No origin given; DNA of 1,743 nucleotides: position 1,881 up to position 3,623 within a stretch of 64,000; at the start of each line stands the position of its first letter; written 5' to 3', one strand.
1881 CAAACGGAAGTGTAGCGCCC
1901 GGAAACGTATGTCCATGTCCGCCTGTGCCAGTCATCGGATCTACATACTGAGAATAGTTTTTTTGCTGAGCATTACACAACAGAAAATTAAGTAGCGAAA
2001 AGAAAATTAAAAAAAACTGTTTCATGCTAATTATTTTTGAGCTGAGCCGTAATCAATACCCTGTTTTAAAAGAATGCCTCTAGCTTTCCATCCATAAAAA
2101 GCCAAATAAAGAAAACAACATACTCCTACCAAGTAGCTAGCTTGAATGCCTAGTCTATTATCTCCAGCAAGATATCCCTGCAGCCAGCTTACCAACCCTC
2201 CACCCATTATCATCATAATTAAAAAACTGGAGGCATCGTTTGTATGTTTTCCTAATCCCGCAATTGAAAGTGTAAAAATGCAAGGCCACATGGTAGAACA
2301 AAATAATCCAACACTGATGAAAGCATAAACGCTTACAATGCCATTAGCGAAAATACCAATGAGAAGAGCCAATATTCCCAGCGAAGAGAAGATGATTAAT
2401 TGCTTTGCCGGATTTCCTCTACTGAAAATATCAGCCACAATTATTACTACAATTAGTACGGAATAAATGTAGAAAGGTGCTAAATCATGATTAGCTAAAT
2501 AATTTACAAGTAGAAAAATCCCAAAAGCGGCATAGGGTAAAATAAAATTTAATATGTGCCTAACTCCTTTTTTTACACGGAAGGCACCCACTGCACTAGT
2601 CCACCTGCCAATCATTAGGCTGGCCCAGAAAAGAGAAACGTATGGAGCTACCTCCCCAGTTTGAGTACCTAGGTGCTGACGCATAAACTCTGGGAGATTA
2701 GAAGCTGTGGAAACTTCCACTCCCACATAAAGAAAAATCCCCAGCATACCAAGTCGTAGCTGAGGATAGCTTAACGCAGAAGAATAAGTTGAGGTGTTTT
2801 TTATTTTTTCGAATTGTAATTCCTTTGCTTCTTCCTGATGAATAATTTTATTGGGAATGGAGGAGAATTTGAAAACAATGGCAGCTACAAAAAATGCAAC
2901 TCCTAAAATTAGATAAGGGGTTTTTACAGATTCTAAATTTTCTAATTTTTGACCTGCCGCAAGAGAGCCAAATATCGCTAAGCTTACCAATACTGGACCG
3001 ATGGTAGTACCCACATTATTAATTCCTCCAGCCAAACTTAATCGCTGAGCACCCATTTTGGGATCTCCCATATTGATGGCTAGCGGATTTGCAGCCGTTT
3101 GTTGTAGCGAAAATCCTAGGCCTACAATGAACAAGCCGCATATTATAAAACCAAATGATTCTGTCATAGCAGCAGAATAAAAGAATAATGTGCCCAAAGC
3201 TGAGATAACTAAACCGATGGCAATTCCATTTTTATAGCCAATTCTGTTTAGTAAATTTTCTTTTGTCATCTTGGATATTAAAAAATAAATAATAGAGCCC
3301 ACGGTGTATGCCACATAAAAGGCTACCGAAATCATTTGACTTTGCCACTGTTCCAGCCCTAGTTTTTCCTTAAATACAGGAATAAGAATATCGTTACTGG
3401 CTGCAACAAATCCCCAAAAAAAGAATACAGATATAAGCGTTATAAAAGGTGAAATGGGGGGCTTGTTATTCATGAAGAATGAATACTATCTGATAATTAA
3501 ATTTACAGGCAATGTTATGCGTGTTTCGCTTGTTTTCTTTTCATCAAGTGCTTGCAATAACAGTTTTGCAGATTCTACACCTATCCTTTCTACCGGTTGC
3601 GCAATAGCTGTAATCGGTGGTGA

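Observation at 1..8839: Compact N-glycan-type harvesting block without SusC/SusD: LacI, FucP-like MFS, GH92, divergent CBM/SprB adhesin, and PNGase F with a T9SS CTD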

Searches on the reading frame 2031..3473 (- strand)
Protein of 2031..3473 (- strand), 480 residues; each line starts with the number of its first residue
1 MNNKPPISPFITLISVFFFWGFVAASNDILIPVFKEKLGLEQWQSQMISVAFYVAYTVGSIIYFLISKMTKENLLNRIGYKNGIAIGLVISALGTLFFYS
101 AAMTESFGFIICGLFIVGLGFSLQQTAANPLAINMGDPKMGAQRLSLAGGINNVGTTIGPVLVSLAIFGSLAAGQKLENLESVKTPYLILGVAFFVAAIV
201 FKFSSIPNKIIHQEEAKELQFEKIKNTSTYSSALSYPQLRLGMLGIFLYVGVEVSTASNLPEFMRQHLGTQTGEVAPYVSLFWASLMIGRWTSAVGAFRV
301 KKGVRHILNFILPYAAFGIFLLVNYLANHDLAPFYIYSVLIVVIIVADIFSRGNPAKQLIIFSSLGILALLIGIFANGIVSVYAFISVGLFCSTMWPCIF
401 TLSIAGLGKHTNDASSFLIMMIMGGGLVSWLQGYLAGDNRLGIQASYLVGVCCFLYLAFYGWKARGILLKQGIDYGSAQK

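Call 6: search_protein_families(library=pfam, proteins=[window:2031-3473:-], max_evalue=0.01)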
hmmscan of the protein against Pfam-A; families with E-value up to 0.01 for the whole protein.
window:2031-3473:- (480 aa): 1 family
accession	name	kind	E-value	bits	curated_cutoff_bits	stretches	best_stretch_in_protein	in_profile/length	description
PF07690.21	MFS_1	-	3.9e-18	65.9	33.4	1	16-326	4-291/347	Major Facilitator Superfamily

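Call 7: search_protein_families(library=ncbifam, proteins=[window:2031-3473:-], max_evalue=0.01)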
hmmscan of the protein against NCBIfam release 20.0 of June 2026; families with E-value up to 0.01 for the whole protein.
window:2031-3473:- (480 aa): 6 families
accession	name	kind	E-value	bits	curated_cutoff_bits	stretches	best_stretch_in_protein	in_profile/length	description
TIGR01272.1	gluP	subfamily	6e-52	177.1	202.55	2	98-304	1-209/310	glucose/galactose MFS transporter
TIGR00885.1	fucP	equivalog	9.8e-51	173.2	280.4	2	7-300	2-296/410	L-fucose:H+ symporter permease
NF046060.1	NagP_SO3503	equivalog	1.6e-45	155.8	625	1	9-464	7-418/423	N-acetylglucosamine MFS transporter NagP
NF007524.0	PRK10133.1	equivalog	8.5e-37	127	427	2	4-294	22-316/438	L-fucose:H+ symporter permease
NF002982.0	PRK03699.1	equivalog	1.1e-06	28.1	221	1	187-325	166-292/395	MFS transporter TsgA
TIGR00880.1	2_A_01_02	superfamily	0.0023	18.1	131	1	56-166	7-110/141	multidrug resistance protein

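Call 10: find_encoding_contigs(protein=window:2031-3473:-, flank=10000, max_places=6)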
Protein window:2031-3473:- (480 aa): 8 contigs read that carry it; 5 places shown.
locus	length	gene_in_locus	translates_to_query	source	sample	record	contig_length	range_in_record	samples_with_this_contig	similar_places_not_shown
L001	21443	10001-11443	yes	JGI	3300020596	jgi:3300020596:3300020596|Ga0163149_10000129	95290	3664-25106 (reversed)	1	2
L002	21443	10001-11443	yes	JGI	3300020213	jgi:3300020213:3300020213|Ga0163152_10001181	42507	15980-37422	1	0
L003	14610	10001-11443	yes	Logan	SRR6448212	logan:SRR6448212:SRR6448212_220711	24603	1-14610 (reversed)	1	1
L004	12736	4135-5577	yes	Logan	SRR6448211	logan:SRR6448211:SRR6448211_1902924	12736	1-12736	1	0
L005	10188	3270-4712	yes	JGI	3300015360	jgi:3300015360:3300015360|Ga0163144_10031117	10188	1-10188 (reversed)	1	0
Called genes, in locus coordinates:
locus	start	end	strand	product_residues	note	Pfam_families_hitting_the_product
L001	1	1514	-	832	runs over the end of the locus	PF13620:CarboxypepD_reg, PF13715:CarbopepD_reg_2, PF07715:Plug, PF00593:TonB_dep_Rec_b-barrel, PF25183:OMP_b-brl_4 (weak)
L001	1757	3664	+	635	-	PF13231:PMT_2, PF07719:TPR_2 (faint), PF13181:TPR_8 (faint), PF13428:TPR_14 (faint), PF13431:TPR_17 (faint), PF13432:TPR_16 (faint), PF13414:TPR_11 (faint), PF00515:TPR_1 (weak)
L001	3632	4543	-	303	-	PF03602:Cons_hypoth95 (weak), PF10672:Methyltrans_SAM (weak)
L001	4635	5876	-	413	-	PF09113:N-glycanase_C, PF18962:Por_Secre_tail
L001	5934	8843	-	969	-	PF13573:SprB (weak), PF00801:PKD, PF18911:PKD_4, PF00801:PKD, PF18911:PKD_4, PF00801:PKD, PF18911:PKD_4, PF18911:PKD_4, +3 more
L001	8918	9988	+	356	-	PF00356:LacI, PF00532:Peripla_BP_1, PF13407:Peripla_BP_4, PF13377:Peripla_BP_3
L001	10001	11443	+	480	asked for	PF07690:MFS_1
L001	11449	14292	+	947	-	PF17678:Glyco_hydro_92N, PF07971:Glyco_hydro_92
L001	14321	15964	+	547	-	PF00749:tRNA-synt_1c, PF19269:Anticodon_2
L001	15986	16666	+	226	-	-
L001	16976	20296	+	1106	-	PF07517:SecA_DEAD, PF00270:DEAD (faint), PF01043:SecA_PP_bind, PF21090:P-loop_SecA, PF07516:SecA_SW, PF02810:SEC-C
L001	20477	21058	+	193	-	PF11751:PorP_SprF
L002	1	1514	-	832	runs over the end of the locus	PF13620:CarboxypepD_reg, PF13715:CarbopepD_reg_2, PF07715:Plug, PF00593:TonB_dep_Rec_b-barrel, PF25183:OMP_b-brl_4 (weak)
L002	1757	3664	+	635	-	PF13231:PMT_2, PF07719:TPR_2 (faint), PF13181:TPR_8 (faint), PF13428:TPR_14 (faint), PF13431:TPR_17 (faint), PF13432:TPR_16 (faint), PF13414:TPR_11 (faint), PF00515:TPR_1 (weak)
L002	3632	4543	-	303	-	PF03602:Cons_hypoth95 (weak), PF10672:Methyltrans_SAM (weak)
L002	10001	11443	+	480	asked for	PF07690:MFS_1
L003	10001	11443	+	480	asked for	PF07690:MFS_1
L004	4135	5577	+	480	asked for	PF07690:MFS_1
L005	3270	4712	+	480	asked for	PF07690:MFS_1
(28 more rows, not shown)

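Call 14: search_protein_families(library=pfam, proteins=[L001:11449-14292:+, L001:15986-16666:+, L001:14321-15964:+], max_evalue=0.1)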
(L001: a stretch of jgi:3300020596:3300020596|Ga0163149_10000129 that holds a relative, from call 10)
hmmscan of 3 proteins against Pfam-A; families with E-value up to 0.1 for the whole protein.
L001:11449-14292:+ (947 aa): 2 families
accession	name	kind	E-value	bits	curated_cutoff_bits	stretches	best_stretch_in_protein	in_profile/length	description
PF07971.18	Glyco_hydro_92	-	6.6e-164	546.7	24.6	1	264-680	2-422/464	Glycosyl hydrolase family 92 catalytic domain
PF17678.7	Glyco_hydro_92N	-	1e-74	251.8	34.5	1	27-257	1-236/236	Glycosyl hydrolase family 92 N-terminal domain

L001:15986-16666:+ (226 aa): 1 family
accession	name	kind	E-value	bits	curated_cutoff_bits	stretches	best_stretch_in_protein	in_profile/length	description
PF22252.2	PNGase_F-II_N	-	0.00068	19.8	27.6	1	28-197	1-154/173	N-glycanase peptide, N-terminal domain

L001:14321-15964:+ (547 aa): 2 families
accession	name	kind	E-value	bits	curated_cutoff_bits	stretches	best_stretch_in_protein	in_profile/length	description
PF00749.27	tRNA-synt_1c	-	1.7e-94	316.7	23.4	1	6-361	1-313/314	tRNA synthetases class I (E and Q), catalytic domain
PF19269.4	Anticodon_2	-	1e-29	104.2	23.6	1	417-541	11-139/141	Anticodon binding domain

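Call 34: search_solved_structures(query=L001:11449-14289:+, max_evalue=1e-10)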
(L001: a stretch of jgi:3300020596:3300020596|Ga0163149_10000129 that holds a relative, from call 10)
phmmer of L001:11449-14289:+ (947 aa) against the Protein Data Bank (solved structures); distinct sequences matched with E-value up to 1e-10: 15.
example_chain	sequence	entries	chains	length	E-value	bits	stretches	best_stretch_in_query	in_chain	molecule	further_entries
6f8z_A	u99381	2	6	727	1.5e-167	562.4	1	23-666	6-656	Alpha-1,2-mannosidase, putative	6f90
7zgm_A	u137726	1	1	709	1.2e-154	519.8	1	23-676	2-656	Glycoside hydrolase family 92 protein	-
6f91_A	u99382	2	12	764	2.2e-153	515.6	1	19-693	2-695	Putative alpha-1,2-mannosidase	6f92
2wvx_B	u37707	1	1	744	2.3e-98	333.5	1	22-677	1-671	PUTATIVE ALPHA-1,2-MANNOSIDASE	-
2wzs_A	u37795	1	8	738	4.3e-98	332.6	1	22-677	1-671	PUTATIVE ALPHA-1,2-MANNOSIDASE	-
2wvx_A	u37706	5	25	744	4.5e-98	332.5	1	22-677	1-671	PUTATIVE ALPHA-1,2-MANNOSIDASE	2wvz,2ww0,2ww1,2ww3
2wvy_A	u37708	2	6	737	1.1e-95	324.7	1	24-677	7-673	ALPHA-1,2-MANNOSIDASE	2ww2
6dwo_A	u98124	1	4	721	4.5e-67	229.9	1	36-675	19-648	Alpha-1,2-mannosidase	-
7fe1_A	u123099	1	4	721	7.9e-67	229.1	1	36-675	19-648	Alpha-1,2-mannosidase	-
7fe2_A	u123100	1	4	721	1.9e-66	227.8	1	36-675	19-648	Alpha-1,2-mannosidase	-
5swi_B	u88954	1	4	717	2.3e-60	207.7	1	271-670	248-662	Sugar hydrolase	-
7nsn_A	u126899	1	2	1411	6.5e-58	199.6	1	32-706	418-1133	GH92 alpha-1,2-mannosidase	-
4aq0_A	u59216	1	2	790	4e-53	183.7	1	22-610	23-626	CCMAN5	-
2xsg_A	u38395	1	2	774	4.5e-53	183.6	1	22-610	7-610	CCMAN5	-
6q63_A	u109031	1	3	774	5.2e-13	51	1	757-946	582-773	Beta-hexosaminidase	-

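Call 73: search_solved_structures(query=window:2031-3473:-, max_evalue=0.001)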
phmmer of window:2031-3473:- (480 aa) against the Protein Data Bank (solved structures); distinct sequences matched with E-value up to 0.001: 2.
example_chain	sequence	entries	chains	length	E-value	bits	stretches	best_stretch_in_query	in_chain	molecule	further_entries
3o7q_A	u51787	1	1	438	8.3e-33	117.5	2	6-293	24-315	L-fucose-proton symporter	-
3o7p_A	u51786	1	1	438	1.2e-31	113.7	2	6-293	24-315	L-fucose-proton symporter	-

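Call 88: search_solved_structures(query=L001:11449-14289:+, max_evalue=1e-150, show_alignments=1)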
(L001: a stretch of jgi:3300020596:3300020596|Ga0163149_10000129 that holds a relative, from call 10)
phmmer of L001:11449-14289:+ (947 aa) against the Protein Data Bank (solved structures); distinct sequences matched with E-value up to 1e-150: 3.
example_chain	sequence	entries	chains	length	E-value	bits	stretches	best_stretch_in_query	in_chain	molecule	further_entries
6f8z_A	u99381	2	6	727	1.5e-167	562.4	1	23-666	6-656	Alpha-1,2-mannosidase, putative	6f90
7zgm_A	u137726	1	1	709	1.2e-154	519.8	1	23-676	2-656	Glycoside hydrolase family 92 protein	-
6f91_A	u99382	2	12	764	2.2e-153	515.6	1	19-693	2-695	Putative alpha-1,2-mannosidase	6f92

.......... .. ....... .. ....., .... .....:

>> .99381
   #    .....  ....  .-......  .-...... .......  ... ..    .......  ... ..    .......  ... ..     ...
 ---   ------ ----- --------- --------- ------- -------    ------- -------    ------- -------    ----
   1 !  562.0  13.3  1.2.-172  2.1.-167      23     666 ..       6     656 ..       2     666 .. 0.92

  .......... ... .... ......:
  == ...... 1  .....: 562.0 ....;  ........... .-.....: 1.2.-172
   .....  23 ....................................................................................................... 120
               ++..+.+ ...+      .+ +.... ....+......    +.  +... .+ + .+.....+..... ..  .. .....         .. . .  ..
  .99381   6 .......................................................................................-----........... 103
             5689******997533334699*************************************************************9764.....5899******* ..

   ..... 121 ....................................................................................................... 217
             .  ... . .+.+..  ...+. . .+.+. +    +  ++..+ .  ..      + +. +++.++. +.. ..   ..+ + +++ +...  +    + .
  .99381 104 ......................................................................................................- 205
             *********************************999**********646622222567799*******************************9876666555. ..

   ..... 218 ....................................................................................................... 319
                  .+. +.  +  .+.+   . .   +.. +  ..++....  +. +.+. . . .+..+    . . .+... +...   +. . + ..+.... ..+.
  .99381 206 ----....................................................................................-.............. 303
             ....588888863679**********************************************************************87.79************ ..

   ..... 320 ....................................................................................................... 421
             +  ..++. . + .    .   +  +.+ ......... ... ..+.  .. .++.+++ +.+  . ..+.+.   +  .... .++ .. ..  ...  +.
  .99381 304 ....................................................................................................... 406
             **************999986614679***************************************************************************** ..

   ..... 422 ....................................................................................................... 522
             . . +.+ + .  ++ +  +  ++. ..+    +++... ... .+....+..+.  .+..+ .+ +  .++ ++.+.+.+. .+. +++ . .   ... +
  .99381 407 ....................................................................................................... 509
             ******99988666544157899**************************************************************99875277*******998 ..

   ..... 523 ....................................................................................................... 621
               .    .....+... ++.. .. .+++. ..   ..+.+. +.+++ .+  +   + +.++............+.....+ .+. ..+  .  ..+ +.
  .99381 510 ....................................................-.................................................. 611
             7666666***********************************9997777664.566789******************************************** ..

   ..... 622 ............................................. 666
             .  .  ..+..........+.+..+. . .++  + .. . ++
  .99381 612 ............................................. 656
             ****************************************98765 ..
